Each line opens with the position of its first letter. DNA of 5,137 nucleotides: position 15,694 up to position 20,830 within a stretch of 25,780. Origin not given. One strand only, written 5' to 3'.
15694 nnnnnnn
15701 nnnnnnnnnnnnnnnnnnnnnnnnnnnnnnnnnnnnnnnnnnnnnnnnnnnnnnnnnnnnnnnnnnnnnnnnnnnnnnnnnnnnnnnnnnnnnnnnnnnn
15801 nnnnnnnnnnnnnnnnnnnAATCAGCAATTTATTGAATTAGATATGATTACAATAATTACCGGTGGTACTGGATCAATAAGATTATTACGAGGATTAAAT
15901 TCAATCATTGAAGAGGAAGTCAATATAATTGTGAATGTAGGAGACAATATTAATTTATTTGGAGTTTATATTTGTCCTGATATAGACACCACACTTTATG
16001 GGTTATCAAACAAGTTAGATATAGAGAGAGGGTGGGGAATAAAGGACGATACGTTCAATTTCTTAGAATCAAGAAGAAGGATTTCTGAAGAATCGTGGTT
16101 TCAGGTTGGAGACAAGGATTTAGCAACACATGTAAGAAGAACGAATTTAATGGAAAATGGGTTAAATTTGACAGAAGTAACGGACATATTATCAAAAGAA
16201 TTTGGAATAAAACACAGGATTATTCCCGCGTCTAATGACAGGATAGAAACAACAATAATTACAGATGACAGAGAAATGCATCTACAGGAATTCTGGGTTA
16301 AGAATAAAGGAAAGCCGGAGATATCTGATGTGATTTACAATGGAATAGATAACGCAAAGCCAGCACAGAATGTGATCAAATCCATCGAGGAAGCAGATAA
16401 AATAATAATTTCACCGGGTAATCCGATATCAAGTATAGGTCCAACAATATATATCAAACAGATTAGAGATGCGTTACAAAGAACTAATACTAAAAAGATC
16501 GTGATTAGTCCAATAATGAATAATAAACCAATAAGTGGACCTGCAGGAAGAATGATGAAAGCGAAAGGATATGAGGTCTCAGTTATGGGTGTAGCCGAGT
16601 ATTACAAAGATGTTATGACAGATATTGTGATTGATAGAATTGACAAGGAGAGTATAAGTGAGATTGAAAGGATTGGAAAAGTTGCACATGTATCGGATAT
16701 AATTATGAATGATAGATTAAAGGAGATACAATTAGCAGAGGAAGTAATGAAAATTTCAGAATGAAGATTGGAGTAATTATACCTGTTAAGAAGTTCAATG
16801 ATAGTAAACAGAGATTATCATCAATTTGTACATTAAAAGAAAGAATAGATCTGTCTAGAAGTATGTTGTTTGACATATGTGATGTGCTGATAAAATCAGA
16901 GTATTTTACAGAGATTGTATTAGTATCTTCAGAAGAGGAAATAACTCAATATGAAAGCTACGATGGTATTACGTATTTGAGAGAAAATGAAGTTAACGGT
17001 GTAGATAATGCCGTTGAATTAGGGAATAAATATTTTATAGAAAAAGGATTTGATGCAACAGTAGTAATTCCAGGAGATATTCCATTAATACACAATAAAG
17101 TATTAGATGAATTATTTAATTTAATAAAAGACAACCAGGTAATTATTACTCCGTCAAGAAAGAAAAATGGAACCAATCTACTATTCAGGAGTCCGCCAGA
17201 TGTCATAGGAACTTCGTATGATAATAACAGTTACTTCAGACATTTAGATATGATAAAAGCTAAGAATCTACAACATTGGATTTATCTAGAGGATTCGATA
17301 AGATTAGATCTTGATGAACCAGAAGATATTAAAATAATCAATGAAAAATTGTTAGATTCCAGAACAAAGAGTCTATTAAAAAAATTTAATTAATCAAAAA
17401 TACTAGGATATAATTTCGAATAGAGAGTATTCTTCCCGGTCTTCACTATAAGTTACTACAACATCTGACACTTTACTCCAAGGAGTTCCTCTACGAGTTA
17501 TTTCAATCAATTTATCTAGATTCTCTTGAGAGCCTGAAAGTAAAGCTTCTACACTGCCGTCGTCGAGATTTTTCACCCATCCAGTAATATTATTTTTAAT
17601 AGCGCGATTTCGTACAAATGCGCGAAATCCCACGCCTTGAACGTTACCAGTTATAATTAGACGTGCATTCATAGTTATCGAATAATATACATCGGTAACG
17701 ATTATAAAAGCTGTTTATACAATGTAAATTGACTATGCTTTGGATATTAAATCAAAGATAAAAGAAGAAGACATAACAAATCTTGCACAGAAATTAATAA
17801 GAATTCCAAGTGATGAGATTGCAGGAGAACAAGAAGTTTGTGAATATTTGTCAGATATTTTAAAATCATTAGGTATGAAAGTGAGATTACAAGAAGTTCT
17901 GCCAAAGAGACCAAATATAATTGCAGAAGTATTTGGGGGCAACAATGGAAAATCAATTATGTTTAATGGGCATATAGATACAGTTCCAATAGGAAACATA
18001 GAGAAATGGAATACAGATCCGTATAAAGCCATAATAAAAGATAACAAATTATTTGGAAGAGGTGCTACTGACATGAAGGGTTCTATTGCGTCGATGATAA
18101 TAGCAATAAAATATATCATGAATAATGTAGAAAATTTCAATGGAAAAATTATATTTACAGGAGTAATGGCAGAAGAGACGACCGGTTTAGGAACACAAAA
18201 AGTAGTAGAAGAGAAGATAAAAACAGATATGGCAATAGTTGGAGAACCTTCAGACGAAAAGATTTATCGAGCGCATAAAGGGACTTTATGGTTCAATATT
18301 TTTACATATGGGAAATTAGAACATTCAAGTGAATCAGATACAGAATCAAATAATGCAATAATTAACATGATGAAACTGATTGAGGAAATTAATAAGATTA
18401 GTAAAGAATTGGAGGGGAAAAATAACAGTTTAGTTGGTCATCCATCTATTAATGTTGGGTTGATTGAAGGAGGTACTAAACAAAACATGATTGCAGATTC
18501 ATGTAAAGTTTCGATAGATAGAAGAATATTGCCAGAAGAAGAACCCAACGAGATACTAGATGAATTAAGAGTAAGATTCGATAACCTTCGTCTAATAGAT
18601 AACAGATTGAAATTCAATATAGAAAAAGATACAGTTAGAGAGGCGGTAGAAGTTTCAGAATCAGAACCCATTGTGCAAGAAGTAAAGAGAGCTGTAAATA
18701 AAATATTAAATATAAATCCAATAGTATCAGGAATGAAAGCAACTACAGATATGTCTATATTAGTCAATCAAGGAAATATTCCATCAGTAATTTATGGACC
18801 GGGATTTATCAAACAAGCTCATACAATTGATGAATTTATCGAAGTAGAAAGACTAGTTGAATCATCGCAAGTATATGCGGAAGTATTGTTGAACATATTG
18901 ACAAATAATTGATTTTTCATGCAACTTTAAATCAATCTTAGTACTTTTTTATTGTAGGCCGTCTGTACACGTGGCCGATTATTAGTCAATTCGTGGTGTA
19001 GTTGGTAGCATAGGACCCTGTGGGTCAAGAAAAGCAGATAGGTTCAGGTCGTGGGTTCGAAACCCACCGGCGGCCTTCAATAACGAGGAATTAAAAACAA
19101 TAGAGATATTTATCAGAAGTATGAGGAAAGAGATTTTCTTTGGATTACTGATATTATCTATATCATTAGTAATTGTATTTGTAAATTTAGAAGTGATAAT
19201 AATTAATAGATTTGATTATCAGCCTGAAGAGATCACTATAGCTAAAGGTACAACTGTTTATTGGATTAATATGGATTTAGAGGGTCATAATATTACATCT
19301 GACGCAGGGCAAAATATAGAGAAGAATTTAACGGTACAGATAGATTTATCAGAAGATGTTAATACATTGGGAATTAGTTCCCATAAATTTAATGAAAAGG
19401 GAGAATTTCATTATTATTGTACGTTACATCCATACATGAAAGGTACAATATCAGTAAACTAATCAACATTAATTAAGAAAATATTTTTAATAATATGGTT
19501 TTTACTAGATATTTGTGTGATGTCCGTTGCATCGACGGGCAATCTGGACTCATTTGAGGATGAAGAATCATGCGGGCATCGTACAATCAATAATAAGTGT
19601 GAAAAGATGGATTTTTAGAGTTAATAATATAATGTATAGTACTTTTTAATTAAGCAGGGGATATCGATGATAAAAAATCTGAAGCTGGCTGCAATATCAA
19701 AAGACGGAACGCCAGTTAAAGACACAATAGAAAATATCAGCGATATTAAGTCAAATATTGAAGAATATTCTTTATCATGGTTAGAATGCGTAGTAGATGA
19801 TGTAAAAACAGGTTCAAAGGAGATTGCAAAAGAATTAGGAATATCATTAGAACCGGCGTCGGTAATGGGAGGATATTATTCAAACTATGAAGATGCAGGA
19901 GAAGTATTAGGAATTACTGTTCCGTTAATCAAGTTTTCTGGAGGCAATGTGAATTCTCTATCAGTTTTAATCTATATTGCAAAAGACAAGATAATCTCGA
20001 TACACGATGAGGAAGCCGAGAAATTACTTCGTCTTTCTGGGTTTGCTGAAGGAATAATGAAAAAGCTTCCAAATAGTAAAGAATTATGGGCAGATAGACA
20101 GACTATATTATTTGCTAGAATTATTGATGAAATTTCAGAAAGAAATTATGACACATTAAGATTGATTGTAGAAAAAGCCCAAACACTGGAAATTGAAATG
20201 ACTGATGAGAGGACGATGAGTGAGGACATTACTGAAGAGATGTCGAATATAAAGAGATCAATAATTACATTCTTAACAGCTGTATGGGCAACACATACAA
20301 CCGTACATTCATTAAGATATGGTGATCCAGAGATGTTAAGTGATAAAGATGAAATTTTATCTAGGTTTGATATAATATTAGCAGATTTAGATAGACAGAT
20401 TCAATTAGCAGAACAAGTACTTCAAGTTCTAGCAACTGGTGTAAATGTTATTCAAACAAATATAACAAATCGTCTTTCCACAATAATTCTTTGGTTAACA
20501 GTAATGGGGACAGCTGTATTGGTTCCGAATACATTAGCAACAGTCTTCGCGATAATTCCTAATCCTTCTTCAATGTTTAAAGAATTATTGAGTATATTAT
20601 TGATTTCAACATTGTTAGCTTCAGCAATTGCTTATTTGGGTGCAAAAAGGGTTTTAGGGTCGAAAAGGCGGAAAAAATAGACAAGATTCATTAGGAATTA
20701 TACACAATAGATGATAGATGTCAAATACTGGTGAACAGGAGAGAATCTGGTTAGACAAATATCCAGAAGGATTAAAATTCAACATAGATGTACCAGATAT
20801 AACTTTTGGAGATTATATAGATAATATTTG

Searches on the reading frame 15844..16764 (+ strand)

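Call 6: search_protein_families(library=pfam, proteins=[window:15844-16764:+])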
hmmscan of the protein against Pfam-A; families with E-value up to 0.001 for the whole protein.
window:15844-16764:+ (306 aa): 1 family
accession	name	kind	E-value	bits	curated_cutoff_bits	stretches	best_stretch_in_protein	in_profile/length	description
PF01933.23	CofD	-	1.2e-53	182.6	30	1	2-276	1-264/290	2-phospho-L-lactate transferase CofD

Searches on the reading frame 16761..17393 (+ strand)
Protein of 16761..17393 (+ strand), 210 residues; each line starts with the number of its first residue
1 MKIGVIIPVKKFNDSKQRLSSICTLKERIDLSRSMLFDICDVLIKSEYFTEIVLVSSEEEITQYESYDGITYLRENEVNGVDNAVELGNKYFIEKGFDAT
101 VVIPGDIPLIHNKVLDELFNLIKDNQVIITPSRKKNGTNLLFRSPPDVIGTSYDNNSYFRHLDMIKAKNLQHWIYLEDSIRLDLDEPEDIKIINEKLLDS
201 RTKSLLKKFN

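Call 6: search_protein_families(library=pfam, proteins=[window:16761-17393:+])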
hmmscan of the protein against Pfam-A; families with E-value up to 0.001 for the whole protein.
window:16761-17393:+ (210 aa): 3 families
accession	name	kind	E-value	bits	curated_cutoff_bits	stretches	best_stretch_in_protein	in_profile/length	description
PF01983.22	CofC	-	7.2e-37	127.1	22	1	5-208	3-197/217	Guanylyl transferase CofC like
PF12804.13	NTP_transf_3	-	7e-05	23.5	27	1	48-142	37-133/160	MobA-like NTP transferase domain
PF02348.25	CTP_transf_3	-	0.00076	19.8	22.6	1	33-127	24-119/217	Cytidylyltransferase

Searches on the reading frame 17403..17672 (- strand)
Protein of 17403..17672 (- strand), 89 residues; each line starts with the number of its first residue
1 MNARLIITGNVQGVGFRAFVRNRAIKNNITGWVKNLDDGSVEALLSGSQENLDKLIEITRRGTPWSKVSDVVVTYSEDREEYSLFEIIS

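Call 6: search_protein_families(library=pfam, proteins=[window:17403-17672:-])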
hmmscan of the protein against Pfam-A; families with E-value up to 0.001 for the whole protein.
window:17403-17672:- (89 aa): 1 family
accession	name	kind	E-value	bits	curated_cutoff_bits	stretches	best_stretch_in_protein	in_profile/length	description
PF00708.24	Acylphosphatase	-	2e-26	92.5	22.5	1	4-87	2-85/85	Acylphosphatase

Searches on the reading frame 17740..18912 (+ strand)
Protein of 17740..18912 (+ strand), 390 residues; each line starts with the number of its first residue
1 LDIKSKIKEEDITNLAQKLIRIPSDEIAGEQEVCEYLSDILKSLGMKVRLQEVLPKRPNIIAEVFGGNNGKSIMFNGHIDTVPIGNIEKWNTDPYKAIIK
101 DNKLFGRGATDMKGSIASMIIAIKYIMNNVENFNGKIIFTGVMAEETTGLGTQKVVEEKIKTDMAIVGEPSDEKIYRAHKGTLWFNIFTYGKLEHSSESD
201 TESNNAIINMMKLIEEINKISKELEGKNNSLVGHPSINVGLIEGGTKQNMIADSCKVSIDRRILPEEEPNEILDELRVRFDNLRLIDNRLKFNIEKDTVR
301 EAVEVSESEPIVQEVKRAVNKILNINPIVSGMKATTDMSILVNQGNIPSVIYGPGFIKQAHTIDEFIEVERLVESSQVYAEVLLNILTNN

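Call 6: search_protein_families(library=pfam, proteins=[window:17740-18912:+])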
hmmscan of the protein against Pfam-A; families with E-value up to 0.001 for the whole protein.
window:17740-18912:+ (390 aa): 3 families
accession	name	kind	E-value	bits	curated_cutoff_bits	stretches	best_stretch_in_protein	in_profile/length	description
PF01546.33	Peptidase_M20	-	1.1e-34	120.6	24.6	1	74-384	1-205/206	Peptidase family M20/M25/M40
PF07687.19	M20_dimer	-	8.4e-19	67.9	21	1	178-282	2-101/107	Peptidase dimerisation domain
PF04389.22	Peptidase_M28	-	1.2e-09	38.6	21.3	1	59-159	1-81/193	Peptidase family M28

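Call 25: find_homologous_proteins(query=window:17740-18912:+, max_evalue=1e-30)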
Query window:17740-18912:+ (390 aa): 536 proteins with E <= 1e-30 among 5986 candidates; the best 120 are listed.
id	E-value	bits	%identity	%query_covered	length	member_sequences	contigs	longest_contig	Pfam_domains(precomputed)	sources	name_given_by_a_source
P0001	1.3e-246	835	99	100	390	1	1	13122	PF01546.34,PF04389.23,PF07687.20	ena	-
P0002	1.3e-244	829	98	100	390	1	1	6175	PF01546.34,PF04389.23,PF07687.20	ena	-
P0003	4.5e-244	827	98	100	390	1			PF01546.34,PF04389.23,PF07687.20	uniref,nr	uniref:Probable succinyl-diaminopimelate desuccinylase n=1 Tax=uncultured marine thaumarchaeote KM3_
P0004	5.1e-244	827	98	100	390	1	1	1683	PF01546.34,PF04389.23,PF07687.20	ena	-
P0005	7.7e-244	826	98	100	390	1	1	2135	PF01546.34,PF04389.23,PF07687.20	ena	-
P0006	1.6e-243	825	98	100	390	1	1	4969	PF01546.34,PF04389.23,PF07687.20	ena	-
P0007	1.7e-243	825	98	100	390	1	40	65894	PF01546.34,PF04389.23,PF07687.20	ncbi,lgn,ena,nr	ncbi:MAG: M20 family metallopeptidase [Thaumarchaeota archaeon]|nr:M20 family metallopeptidase [Nitr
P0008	2.3e-243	825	98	100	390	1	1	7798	PF01546.34,PF04389.23,PF07687.20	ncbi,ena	-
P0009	2.6e-243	825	98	100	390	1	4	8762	PF01546.34,PF04389.23,PF07687.20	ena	-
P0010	2.8e-243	824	98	100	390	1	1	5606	PF01546.34,PF04389.23,PF07687.20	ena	-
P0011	3.4e-243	824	97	100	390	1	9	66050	PF01546.34,PF04389.23,PF07687.20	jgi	-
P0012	3.5e-243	824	97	100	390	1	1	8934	PF01546.34,PF04389.23,PF07687.20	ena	-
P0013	3.5e-243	824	97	100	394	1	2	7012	PF01546.34,PF04389.23,PF07687.20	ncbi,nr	ncbi:MAG TPA: M20 family peptidase [Nitrososphaerales archaeon]|nr:MAG: hypothetical protein CXX68_0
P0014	8.5e-243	823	97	100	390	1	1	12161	PF01546.34,PF04389.23,PF07687.20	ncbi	-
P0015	8.9e-243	823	98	100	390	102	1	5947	PF01546.34,PF04389.23,PF07687.20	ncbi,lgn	-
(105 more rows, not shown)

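Call 56: search_protein_representatives(protein=window:17740-18912:+)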
Query: 390 residues. Proteins with E-value up to 0.001 (for the whole library): 22865; up to 1e-10: 9925; up to 1e-30: 1794. The best 150 are listed.
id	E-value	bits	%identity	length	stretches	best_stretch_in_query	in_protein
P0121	1.1e-115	403.1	82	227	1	164-390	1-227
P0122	3.5e-99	348.7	44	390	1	2-384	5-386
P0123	5.2e-98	344.9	41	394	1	2-387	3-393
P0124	1.0e-79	284.7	37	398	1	3-387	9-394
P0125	1.6e-78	280.8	36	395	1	11-387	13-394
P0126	5.8e-77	275.6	38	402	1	3-385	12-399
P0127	1.4e-76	274.4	38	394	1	10-387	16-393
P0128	1.3e-75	271.2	38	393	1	6-387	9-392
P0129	6.4e-75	268.9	41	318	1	74-387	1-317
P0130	1.7e-74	267.5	37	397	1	5-387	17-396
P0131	4.0e-73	263.0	42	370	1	7-381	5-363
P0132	1.4e-72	261.2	36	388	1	6-387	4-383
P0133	2.1e-72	260.7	39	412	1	5-387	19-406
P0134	3.8e-72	259.8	36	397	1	9-387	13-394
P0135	4.5e-72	259.6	37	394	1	7-387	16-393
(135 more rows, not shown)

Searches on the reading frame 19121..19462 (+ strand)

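Call 6: search_protein_families(library=pfam, proteins=[window:19121-19462:+])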
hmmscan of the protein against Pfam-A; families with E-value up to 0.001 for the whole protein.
window:19121-19462:+ (113 aa): 2 families
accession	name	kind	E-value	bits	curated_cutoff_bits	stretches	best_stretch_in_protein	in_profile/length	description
PF00127.26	Copper-bind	-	2.3e-14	54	21.2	1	28-113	9-99/99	Copper binding proteins, plastocyanin/azurin family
PF13473.12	Cupredoxin_1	-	4.5e-06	27.1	27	1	26-112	25-104/104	Cupredoxin-like domain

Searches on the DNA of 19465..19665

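Call 50: search_rna_families(source=window, start=19465, end=19665, threshold=evalue, max_evalue=1)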
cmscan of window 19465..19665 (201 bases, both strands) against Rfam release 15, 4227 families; matches with E-value up to 1: 0.
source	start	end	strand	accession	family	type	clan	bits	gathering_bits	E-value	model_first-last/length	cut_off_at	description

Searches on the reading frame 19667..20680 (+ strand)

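Call 6: search_protein_families(library=pfam, proteins=[window:19667-20680:+])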
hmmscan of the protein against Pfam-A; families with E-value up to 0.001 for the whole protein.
window:19667-20680:+ (337 aa): 1 family
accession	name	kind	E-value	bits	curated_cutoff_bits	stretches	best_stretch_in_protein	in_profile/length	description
PF01544.23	CorA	-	1.4e-19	71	27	1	36-294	4-254/292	CorA-like Mg2+ transporter protein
